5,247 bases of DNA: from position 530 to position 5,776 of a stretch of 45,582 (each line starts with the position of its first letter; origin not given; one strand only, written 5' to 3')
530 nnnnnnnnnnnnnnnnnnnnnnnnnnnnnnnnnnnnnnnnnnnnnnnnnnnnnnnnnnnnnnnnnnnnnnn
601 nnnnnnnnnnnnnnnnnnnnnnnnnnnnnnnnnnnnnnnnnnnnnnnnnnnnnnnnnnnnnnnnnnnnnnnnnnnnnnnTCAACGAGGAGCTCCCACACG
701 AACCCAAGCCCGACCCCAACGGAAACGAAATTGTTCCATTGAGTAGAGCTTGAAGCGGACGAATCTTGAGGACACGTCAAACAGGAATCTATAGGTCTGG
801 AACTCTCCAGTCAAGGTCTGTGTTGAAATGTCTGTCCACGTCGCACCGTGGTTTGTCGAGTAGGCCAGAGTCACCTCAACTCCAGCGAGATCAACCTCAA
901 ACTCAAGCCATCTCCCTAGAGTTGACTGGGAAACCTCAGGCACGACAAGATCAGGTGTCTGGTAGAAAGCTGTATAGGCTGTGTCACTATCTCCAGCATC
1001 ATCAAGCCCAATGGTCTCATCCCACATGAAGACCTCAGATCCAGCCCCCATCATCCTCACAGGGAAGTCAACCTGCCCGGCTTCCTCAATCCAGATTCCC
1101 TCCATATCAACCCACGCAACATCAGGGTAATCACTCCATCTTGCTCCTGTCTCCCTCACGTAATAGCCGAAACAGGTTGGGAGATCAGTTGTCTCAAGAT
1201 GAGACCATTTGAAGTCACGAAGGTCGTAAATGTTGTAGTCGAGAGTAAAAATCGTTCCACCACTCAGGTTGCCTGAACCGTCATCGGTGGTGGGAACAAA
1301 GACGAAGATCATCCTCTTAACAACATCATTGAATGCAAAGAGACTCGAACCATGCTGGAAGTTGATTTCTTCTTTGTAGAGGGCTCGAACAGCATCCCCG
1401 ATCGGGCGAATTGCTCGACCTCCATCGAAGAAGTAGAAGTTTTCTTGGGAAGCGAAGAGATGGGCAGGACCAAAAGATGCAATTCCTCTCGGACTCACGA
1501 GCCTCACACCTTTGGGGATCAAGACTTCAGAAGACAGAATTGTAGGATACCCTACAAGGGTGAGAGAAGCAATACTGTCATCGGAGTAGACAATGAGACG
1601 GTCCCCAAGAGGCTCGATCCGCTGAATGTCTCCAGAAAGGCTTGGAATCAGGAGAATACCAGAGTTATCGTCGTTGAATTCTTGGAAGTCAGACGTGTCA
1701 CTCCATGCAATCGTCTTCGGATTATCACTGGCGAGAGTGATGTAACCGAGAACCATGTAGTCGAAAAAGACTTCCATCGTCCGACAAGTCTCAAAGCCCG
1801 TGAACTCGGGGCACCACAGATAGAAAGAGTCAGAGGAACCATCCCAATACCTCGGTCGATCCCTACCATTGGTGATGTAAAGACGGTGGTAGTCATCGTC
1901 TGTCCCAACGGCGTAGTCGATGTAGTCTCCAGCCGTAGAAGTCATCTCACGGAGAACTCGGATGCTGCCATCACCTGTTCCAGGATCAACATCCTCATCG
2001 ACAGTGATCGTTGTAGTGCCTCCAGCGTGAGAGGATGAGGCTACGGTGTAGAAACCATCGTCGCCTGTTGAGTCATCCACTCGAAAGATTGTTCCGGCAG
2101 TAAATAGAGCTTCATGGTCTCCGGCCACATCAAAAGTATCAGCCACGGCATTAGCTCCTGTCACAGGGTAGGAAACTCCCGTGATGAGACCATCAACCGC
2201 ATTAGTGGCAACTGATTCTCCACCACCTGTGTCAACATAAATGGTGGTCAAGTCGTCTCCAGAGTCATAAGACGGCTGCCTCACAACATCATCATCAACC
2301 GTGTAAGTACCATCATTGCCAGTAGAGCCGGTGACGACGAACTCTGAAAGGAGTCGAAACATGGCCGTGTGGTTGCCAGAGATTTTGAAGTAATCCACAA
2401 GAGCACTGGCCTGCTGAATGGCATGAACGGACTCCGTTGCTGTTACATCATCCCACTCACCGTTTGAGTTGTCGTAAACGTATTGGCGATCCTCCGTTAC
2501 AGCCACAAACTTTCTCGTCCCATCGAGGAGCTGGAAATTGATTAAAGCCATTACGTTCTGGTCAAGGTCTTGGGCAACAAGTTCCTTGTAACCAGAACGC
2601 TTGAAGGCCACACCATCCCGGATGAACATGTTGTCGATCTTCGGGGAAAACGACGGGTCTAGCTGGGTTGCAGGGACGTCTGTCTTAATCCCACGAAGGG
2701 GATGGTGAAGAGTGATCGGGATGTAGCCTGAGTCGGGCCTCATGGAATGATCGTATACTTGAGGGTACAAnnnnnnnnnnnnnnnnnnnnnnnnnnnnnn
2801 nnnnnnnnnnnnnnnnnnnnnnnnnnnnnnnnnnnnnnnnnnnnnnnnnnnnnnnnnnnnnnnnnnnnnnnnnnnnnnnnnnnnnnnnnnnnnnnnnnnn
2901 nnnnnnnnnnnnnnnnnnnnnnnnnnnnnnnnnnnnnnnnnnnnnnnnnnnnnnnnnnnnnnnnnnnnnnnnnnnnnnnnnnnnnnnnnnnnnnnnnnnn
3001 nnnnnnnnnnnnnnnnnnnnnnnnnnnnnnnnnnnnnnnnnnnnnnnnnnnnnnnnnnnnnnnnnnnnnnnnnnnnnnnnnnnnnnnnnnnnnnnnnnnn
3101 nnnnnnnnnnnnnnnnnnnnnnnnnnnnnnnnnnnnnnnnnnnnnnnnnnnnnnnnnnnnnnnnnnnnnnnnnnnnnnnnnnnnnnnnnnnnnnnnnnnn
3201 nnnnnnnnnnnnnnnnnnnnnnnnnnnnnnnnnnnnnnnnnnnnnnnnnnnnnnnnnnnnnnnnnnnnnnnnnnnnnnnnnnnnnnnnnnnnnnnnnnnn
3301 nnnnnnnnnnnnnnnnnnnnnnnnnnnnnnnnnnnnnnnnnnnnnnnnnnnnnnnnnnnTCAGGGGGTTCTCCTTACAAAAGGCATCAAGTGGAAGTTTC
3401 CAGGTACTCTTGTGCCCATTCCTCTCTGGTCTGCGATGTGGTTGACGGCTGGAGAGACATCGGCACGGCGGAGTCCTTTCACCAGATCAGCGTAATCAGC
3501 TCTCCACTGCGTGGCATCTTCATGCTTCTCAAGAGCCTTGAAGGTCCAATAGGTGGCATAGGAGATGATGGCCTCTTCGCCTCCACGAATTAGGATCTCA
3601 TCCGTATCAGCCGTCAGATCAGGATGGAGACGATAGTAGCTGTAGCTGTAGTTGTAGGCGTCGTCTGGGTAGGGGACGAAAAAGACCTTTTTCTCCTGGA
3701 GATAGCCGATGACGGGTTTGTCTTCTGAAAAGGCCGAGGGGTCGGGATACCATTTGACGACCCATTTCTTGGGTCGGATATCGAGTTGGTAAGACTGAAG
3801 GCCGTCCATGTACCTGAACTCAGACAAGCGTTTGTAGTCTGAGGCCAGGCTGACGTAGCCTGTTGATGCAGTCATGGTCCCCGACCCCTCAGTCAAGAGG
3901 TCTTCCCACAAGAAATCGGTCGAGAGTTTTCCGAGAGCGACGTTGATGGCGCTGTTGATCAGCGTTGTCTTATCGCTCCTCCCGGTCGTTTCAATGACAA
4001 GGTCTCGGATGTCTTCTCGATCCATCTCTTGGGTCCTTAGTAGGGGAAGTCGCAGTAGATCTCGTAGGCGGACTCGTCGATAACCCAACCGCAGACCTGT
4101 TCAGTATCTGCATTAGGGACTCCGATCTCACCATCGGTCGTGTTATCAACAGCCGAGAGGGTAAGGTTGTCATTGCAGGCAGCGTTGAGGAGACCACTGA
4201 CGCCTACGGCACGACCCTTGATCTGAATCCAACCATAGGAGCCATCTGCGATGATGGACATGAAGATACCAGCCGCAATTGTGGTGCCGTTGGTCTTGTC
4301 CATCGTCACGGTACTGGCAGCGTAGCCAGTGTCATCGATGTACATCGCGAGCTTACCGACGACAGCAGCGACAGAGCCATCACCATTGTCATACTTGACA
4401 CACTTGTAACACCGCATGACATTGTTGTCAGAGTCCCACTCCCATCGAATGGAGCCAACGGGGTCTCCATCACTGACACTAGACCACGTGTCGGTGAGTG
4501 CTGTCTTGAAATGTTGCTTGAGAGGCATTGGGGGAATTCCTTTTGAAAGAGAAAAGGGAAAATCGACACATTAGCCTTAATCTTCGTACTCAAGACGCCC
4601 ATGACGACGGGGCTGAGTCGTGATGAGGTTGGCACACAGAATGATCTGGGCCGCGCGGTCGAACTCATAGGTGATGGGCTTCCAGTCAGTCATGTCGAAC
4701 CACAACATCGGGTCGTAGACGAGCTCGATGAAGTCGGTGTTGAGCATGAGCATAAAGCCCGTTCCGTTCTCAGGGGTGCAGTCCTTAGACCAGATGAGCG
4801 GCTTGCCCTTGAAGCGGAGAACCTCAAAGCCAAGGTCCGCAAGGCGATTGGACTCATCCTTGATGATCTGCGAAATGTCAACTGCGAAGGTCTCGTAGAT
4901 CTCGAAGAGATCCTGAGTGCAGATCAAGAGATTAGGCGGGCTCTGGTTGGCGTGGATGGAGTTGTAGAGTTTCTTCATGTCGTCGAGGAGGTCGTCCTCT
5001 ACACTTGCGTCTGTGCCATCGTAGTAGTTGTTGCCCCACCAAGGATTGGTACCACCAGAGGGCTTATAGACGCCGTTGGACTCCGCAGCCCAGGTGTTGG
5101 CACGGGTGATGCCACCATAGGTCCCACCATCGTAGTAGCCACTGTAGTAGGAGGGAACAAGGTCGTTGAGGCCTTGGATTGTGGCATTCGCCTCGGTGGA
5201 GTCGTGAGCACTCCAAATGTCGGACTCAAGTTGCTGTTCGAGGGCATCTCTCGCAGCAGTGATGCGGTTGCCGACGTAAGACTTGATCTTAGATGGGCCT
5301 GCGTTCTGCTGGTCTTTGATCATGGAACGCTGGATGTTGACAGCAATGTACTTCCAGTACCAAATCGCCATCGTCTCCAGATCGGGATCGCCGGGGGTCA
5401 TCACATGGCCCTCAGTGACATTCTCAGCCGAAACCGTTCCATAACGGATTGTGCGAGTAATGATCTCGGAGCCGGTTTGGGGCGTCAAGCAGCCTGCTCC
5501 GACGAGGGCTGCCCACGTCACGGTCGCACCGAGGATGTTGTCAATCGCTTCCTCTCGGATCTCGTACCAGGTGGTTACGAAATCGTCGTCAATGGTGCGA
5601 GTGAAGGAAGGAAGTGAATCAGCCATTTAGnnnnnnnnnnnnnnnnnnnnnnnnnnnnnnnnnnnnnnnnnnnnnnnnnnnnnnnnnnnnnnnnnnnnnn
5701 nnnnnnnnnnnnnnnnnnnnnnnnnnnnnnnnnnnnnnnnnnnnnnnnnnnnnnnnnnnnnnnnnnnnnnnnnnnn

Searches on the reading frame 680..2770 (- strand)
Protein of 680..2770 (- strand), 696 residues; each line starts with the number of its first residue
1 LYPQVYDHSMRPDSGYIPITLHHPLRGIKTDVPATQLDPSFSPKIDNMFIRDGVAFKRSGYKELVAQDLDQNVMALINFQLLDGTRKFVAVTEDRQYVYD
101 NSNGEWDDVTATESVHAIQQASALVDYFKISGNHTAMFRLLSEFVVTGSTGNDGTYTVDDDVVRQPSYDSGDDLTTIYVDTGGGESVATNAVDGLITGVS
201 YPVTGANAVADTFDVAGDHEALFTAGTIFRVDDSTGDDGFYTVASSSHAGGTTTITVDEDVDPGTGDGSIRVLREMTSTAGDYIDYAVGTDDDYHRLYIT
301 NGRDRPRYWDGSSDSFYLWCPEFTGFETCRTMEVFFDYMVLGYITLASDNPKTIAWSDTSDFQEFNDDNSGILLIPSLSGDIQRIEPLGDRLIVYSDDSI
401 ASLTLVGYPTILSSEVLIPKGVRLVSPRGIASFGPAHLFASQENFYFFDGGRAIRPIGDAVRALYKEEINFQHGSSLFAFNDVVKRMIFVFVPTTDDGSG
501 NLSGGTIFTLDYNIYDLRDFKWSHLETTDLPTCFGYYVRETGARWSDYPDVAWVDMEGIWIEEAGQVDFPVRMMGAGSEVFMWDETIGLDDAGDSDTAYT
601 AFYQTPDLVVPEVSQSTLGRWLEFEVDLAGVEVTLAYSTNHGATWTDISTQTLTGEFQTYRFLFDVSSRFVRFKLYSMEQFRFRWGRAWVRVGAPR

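Call 31: search_protein_families(library=phrogs, proteins=[window:680-2770:-], max_evalue=0.001)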
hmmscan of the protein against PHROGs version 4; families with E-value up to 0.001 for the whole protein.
window:680-2770:- (696 aa): 1 family
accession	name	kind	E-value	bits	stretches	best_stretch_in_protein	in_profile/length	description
phrog_3287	-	head and packaging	3.8e-31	109.5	1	24-675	10-501/524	virion structural protein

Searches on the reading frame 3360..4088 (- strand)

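Call 31: search_protein_families(library=phrogs, proteins=[window:3360-4088:-], max_evalue=0.001)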
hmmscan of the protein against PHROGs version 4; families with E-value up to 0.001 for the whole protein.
window:3360-4088:- (242 aa): 1 family
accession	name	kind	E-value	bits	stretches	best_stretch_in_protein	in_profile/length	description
phrog_10775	-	tail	2.8e-07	31.5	1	110-221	127-232/237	tail protein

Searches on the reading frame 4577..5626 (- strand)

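Call 31: search_protein_families(library=phrogs, proteins=[window:4577-5626:-], max_evalue=0.001)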
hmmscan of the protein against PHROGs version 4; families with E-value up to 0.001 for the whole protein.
window:4577-5626:- (349 aa): 1 family
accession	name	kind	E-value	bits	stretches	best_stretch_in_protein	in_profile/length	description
phrog_9953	-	head and packaging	1.6e-22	81.3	1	17-345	13-326/329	major head protein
